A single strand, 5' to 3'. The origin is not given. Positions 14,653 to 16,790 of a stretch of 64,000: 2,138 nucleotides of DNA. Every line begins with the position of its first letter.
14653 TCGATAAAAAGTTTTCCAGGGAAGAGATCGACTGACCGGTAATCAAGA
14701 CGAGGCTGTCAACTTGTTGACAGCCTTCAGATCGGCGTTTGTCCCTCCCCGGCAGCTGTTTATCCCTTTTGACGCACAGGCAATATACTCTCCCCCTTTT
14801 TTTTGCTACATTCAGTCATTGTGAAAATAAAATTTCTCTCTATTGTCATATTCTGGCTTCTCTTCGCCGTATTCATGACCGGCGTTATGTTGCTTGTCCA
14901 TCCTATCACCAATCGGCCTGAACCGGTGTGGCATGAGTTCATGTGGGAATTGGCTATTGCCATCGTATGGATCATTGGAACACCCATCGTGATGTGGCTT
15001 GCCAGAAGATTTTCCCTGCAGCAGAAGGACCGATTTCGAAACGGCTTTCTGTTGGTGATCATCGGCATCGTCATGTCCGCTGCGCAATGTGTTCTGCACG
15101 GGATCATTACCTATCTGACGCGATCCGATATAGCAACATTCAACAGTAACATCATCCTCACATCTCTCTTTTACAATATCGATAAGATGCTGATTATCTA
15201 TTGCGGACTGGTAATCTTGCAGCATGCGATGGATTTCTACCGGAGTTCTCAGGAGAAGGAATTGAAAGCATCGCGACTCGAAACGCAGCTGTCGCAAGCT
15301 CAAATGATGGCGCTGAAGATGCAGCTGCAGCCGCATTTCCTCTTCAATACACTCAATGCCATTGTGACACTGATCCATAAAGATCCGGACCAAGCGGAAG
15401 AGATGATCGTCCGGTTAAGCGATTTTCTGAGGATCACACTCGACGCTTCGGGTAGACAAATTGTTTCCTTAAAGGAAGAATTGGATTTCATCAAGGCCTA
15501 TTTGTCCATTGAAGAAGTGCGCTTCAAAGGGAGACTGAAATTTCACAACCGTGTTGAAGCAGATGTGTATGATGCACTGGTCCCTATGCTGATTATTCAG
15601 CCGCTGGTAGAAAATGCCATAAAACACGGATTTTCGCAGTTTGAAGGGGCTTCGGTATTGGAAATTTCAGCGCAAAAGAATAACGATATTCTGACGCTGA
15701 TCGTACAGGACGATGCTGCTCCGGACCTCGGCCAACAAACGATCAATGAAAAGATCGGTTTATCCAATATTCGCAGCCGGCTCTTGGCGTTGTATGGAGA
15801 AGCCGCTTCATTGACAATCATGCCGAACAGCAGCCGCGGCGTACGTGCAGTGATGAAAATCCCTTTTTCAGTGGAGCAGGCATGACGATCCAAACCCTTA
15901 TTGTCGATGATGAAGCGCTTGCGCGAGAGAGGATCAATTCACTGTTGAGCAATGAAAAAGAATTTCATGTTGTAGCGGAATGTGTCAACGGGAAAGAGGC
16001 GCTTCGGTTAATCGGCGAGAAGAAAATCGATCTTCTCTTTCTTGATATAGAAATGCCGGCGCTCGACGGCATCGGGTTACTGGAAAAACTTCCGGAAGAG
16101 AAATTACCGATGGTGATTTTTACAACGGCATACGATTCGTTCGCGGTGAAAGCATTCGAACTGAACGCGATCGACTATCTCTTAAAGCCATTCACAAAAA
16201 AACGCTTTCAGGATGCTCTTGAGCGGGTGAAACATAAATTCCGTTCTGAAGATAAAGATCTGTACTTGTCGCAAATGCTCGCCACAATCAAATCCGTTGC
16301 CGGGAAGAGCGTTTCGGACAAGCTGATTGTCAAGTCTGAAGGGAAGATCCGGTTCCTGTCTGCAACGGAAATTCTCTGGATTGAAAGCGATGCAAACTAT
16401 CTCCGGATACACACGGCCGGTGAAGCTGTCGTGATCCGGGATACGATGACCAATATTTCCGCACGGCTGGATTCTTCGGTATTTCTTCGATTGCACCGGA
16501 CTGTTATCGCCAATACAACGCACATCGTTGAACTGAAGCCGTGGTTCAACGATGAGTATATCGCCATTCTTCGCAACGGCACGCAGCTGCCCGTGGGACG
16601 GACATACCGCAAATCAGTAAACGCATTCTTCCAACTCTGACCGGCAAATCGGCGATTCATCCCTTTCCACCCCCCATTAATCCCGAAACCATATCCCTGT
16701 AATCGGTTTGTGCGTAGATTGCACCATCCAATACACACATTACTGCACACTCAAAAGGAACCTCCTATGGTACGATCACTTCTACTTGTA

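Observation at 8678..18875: Two paralogous LytS/LytTR modules each sit directly upstream of a T9SS cargo gene, with a shared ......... 9-mer in both cargo upstream regions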

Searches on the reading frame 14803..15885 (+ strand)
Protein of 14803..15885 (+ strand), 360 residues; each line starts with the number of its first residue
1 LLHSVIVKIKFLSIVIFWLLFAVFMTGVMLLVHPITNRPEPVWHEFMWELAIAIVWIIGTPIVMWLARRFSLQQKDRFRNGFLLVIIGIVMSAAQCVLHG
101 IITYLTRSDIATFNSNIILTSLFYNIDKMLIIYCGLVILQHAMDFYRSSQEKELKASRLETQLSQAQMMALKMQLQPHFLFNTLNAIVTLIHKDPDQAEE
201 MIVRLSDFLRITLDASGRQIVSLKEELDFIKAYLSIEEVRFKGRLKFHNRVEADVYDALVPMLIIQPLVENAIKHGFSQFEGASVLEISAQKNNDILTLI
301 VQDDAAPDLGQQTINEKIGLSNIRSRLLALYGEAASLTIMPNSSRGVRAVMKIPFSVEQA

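Call 5: search_protein_families(library=pfam, proteins=[window:14803-15885:+], max_evalue=0.01)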
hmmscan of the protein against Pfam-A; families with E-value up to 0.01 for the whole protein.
window:14803-15885:+ (360 aa): 2 families
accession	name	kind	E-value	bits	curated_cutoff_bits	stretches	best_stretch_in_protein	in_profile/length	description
PF06580.19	His_kinase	-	5.9e-28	97.4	25.2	1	166-245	1-81/81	Histidine kinase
PF02518.31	HATPase_c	-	0.0036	18.2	26.4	0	262-355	7-109/111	Histidine kinase-, DNA gyrase B-, and HSP90-like ATPase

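Call 56: search_protein_families(library=ncbifam, proteins=[window:14821-15885:+], max_evalue=0.001)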
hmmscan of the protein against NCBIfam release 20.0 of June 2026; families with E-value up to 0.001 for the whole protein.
window:14821-15885:+ (354 aa): 1 family
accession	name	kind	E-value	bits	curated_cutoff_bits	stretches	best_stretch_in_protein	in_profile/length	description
NF040750.1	tetrathio_HK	equivalog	0.0008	18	750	0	160-300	362-496/555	tetrathionate respiration histidine kinase TtrS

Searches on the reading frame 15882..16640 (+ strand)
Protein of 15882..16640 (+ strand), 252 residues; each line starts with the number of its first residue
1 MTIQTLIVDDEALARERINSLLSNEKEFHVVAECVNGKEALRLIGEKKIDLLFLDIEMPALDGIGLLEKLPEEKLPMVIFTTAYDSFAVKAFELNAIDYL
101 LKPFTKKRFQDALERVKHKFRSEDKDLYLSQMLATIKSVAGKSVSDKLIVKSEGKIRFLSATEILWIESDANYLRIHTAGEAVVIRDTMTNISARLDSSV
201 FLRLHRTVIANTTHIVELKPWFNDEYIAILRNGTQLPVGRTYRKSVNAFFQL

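Call 5: search_protein_families(library=pfam, proteins=[window:15882-16640:+], max_evalue=0.01)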
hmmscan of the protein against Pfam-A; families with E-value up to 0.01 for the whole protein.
window:15882-16640:+ (252 aa): 2 families
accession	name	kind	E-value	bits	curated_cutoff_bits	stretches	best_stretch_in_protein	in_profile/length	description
PF00072.30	Response_reg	-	5.8e-25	88.1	30.2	1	6-113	2-110/111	Response regulator receiver domain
PF04397.21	LytTR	-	1.3e-24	86.6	22.6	1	155-249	2-96/98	LytTr DNA-binding domain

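Call 15: find_homologous_proteins(query=window:15882-16640:+)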
Query window:15882-16640:+ (252 aa): 7287 proteins with E <= 0.001 among 8000 candidates; the best 120 are listed.
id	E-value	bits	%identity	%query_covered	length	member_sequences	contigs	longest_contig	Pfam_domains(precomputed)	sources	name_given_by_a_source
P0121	6.0e-158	541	100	100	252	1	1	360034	PF04397.22,PF00072.31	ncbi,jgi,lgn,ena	ncbi:MAG: LytTR family DNA-binding domain-containing protein [Bacteroidota bacterium]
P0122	9.3e-130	449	83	100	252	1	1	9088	PF04397.22,PF00072.31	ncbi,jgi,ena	ncbi:MAG: LytTR family DNA-binding domain-containing protein [Bacteroidota bacterium]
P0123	3.1e-115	402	73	100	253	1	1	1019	PF04397.22,PF00072.31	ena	-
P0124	1.1e-114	400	70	100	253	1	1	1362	PF04397.22,PF00072.31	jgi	-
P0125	1.3e-113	396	70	100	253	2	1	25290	PF04397.22,PF00072.31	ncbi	-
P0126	1.6e-113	396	71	100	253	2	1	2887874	PF04397.22,PF00072.31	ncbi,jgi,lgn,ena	ncbi:MAG: LytTR family DNA-binding domain-containing protein [Bacteroidota bacterium]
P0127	5.5e-111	388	70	100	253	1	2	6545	PF04397.22,PF00072.31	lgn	-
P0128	2.3e-110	386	67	99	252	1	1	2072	PF04397.22,PF00072.31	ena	-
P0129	3.1e-110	385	67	99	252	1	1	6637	PF04397.22,PF00072.31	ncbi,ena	-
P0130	6.7e-110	384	68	99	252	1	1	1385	PF04397.22,PF00072.31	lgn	-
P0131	3.4e-108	378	66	100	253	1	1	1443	PF04397.22,PF00072.31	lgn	-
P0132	6.4e-108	378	67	99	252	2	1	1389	PF04397.22,PF00072.31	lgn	-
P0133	1.1e-107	377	68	100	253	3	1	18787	PF04397.22,PF00072.31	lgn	-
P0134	1.6e-107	376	66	100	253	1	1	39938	PF04397.22,PF00072.31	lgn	-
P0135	1.7e-106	373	68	100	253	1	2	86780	PF04397.22,PF00072.31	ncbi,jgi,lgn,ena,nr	ncbi:MAG: response regulator transcription factor [Bacteriovoracaceae bacterium]|nr:response regulat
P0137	6.2e-105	368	66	100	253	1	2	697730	PF04397.22,PF00072.31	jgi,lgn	jgi:two-component system LytT family response regulator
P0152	5.9e-92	325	59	98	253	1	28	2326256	PF04397.22,PF00072.31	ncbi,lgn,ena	-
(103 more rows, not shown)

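Call 23: find_encoding_contigs(protein=P0122, flank=4500, max_places=2)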
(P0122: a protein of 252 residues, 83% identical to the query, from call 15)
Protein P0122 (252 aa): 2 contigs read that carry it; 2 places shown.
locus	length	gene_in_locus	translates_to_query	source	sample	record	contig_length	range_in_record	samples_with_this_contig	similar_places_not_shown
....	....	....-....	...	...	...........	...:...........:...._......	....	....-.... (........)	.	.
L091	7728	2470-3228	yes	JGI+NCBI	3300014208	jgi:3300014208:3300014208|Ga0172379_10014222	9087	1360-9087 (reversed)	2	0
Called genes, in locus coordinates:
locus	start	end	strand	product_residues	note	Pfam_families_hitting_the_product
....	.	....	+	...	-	?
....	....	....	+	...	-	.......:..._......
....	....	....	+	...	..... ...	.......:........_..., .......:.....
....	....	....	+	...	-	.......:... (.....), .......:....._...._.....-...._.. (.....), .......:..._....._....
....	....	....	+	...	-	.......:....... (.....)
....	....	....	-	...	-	-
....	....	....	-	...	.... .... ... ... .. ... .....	?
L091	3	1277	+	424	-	PF04389:Peptidase_M28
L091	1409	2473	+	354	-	PF06580:His_kinase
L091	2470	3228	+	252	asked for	PF00072:Response_reg, PF04397:LytTR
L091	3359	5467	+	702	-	PF15780:ASH (faint), PF22544:HYDIN_VesB_CFA65-like_Ig (faint), PF18962:Por_Secre_tail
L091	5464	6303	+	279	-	PF14534:DUF4440 (faint)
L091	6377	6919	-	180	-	-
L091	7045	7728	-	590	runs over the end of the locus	PF13360:PQQ_2, PF13570:Beta-prop_ACSF4, PF01011:PQQ (weak), PF13360:PQQ_2, PF13570:Beta-prop_ACSF4, PF13570:Beta-prop_ACSF4, PF13360:PQQ_2, PF27344:MJECL34, +6 more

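Call 24: find_encoding_contigs(protein=P0126, flank=4500, max_places=2)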
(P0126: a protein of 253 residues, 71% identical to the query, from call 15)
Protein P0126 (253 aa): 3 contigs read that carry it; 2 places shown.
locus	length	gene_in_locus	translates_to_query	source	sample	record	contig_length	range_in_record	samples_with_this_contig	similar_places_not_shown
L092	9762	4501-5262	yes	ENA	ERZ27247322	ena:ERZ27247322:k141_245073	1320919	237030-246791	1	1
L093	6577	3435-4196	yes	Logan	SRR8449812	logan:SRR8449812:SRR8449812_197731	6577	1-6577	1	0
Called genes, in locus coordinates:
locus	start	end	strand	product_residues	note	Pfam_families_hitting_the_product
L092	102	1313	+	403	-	-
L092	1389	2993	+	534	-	PF04389:Peptidase_M28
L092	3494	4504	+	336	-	PF06580:His_kinase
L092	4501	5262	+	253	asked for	PF00072:Response_reg, PF04397:LytTR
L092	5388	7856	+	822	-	PF13229:Beta_helix, PF18962:Por_Secre_tail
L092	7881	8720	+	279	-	PF14534:DUF4440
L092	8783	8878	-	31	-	-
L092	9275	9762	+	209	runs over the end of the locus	PF06439:3keto-disac_hyd (weak)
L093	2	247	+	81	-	?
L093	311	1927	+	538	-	PF04389:Peptidase_M28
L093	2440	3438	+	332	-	PF06580:His_kinase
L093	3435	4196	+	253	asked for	PF00072:Response_reg, PF04397:LytTR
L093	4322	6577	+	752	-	?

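Call 25: find_encoding_contigs(protein=P0135, flank=4500, max_places=2)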
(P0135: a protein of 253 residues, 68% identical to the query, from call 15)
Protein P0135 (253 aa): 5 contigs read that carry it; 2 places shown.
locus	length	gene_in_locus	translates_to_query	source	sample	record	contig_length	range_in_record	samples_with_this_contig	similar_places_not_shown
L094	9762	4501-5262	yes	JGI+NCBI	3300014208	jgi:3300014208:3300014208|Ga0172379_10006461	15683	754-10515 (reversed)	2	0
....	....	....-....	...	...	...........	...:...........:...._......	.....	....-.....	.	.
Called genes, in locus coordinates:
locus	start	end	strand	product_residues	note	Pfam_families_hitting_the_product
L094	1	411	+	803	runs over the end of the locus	PF01839:FG-GAP (faint), PF13517:FG-GAP_3, PF07593:UnbV_ASPIC, PF18911:PKD_4 (weak), PF18962:Por_Secre_tail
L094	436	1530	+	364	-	PF00144:Beta-lactamase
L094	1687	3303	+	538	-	PF04389:Peptidase_M28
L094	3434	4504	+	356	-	PF06580:His_kinase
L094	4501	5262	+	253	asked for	PF00072:Response_reg, PF04397:LytTR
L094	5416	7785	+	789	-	PF13229:Beta_helix, PF22544:HYDIN_VesB_CFA65-like_Ig (weak), PF18962:Por_Secre_tail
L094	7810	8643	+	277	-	PF14534:DUF4440 (weak)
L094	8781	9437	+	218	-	-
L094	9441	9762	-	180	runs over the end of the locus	-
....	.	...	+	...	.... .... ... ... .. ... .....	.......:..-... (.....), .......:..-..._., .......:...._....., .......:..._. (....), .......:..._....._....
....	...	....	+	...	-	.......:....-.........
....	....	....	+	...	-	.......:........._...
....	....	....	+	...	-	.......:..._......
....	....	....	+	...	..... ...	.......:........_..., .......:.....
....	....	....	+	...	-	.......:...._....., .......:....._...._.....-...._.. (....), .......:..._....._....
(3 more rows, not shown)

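Call 26: find_encoding_contigs(protein=P0137, flank=4500, max_places=2)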
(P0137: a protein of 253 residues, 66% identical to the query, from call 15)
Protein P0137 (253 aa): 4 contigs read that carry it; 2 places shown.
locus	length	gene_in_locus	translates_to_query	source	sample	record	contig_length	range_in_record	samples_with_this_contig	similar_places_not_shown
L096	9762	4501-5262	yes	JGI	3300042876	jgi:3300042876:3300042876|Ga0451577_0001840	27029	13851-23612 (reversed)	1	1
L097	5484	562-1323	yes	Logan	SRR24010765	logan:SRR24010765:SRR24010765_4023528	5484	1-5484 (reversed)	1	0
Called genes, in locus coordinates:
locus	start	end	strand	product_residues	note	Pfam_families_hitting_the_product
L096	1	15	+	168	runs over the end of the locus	-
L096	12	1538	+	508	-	-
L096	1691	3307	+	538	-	PF04389:Peptidase_M28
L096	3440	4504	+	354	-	PF06580:His_kinase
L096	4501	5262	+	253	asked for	PF00072:Response_reg, PF04397:LytTR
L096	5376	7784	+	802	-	PF13229:Beta_helix, PF18962:Por_Secre_tail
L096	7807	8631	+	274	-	PF14534:DUF4440 (weak)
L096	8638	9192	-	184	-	-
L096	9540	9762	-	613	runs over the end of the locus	PF13570:Beta-prop_ACSF4, PF13360:PQQ_2, PF01011:PQQ (faint), PF25292:Beta-prop_CGLA (faint), PF13360:PQQ_2, PF13570:Beta-prop_ACSF4, PF13360:PQQ_2, PF27344:MJECL34, +1 more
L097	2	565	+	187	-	?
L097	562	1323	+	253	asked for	PF00072:Response_reg, PF04397:LytTR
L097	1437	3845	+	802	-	PF13229:Beta_helix, PF18962:Por_Secre_tail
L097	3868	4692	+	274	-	PF14534:DUF4440 (weak)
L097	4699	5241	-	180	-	-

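Call 27: find_encoding_contigs(protein=P0152, flank=4500, max_places=2)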
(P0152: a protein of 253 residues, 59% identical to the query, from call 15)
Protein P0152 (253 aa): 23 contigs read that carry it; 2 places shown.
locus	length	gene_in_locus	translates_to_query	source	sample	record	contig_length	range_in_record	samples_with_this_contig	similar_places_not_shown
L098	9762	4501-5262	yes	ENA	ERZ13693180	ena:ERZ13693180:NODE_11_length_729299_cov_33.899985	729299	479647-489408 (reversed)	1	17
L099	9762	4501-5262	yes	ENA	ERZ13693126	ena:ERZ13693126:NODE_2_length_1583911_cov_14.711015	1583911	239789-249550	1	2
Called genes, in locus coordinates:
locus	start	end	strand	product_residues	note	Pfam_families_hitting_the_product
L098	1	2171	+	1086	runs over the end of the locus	PF13860:FlgD_ig, PF18962:Por_Secre_tail (weak)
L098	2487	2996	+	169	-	-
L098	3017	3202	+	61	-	-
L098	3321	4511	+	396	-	PF06580:His_kinase, PF02518:HATPase_c (weak)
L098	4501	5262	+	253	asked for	PF00072:Response_reg, PF04397:LytTR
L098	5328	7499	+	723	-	PF13860:FlgD_ig (faint), PF22544:HYDIN_VesB_CFA65-like_Ig (weak)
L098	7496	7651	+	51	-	-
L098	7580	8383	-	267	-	PF01569:PAP2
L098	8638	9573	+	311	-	PF00165:HTH_AraC (weak), PF12833:HTH_18, PF00165:HTH_AraC (weak)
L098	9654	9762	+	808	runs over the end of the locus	PF01839:FG-GAP (faint), PF13517:FG-GAP_3, PF07593:UnbV_ASPIC, PF18962:Por_Secre_tail (weak)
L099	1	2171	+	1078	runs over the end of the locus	PF13860:FlgD_ig, PF18962:Por_Secre_tail (weak)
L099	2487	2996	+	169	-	-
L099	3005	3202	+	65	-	-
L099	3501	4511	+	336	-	PF06580:His_kinase, PF02518:HATPase_c (weak)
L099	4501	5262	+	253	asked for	PF00072:Response_reg, PF04397:LytTR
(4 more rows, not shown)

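Call 46: search_protein_families(library=pfam, proteins=[L098:5364-7499:+], max_evalue=0.001)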
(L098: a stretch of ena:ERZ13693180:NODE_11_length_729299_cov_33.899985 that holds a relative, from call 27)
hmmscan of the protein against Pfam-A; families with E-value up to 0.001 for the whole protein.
L098:5364-7499:+ (711 aa): 3 families
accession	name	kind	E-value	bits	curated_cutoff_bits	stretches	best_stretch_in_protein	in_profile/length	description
PF22544.2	HYDIN_VesB_CFA65-like_Ig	-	2.9e-09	37.5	25.5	1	495-573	1-75/100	HYDIN/CFA65/VesB-like, Ig-like domain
PF13860.13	FlgD_ig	-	5.1e-06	26.8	27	1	644-694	20-71/79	FlgD Ig-like domain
PF15780.11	ASH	-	8.8e-05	23.1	27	0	505-574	15-80/98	Abnormal spindle-like microcephaly-assoc'd, ASPM-SPD-2-Hydin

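Call 56: search_protein_families(library=ncbifam, proteins=[window:15882-16640:+], max_evalue=0.001)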
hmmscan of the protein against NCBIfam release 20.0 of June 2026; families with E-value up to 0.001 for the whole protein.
window:15882-16640:+ (252 aa): 94 families (the best 25 are shown)
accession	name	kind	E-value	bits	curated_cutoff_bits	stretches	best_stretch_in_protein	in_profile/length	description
NF010684.1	PRK14084.1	equivalog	2.2e-51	175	375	1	4-247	2-249/254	response regulator transcription factor LytR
NF008677.0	PRK11697.1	equivalog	1.2e-48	165.6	246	1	3-249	2-234/238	two-component system response regulator BtsR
NF001965.0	PRK00742.1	subfamily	5.7e-23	81.7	293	1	1-122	2-129/357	chemotaxis-specific protein-glutamate methyltransferase CheB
TIGR02875.1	spore_0_A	equivalog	6.3e-19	68.2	200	1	3-121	3-126/262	sporulation transcription factor Spo0A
NF007935.0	PRK10651.1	equivalog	1.8e-15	56.7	250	1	4-116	8-123/216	two-component system response regulator NarL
NF045944.1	ResRegRpaBCyano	equivalog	5.5e-15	55.4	330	1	6-132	1-127/229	response regulator transcription factor RpaB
NF033117.2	vanR_ACDEGLN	exception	1.1e-14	54.6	350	1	6-185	2-173/226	VanR-ABDEGLN family response regulator transcription factor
TIGR01387.1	cztR_silR_copR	subfamily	1.2e-14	54.5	279.2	1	6-125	2-119/218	heavy metal response regulator transcription factor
NF008469.0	PRK11361.1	equivalog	1.3e-14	53.8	714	1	4-117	6-120/461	acetoacetate metabolism transcriptional regulator AtoC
NF040689.1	MtrAB_MtrA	equivalog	1.6e-14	53.8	300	1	6-127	2-120/219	MtrAB system response regulator MtrA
NF009206.0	PRK12555.1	subfamily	2.8e-14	52.8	342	1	4-115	2-119/340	chemotaxis-specific protein-glutamate methyltransferase CheB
NF006900.1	PRK09390.1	equivalog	3.4e-14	52.9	255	1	5-132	7-136/203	response regulator FixJ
NF007750.0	PRK10430.1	equivalog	7.4e-14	51.8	262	1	3-132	2-136/239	two-component system response regulator DcuR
NF041733.1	resp_reg_CseB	equivalog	1.1e-13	51.2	350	1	5-164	3-165/228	two-component system response regulator CseB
NF011896.0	PRK15369.1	equivalog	1.8e-13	50.6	242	1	2-140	3-144/211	two component system response regulator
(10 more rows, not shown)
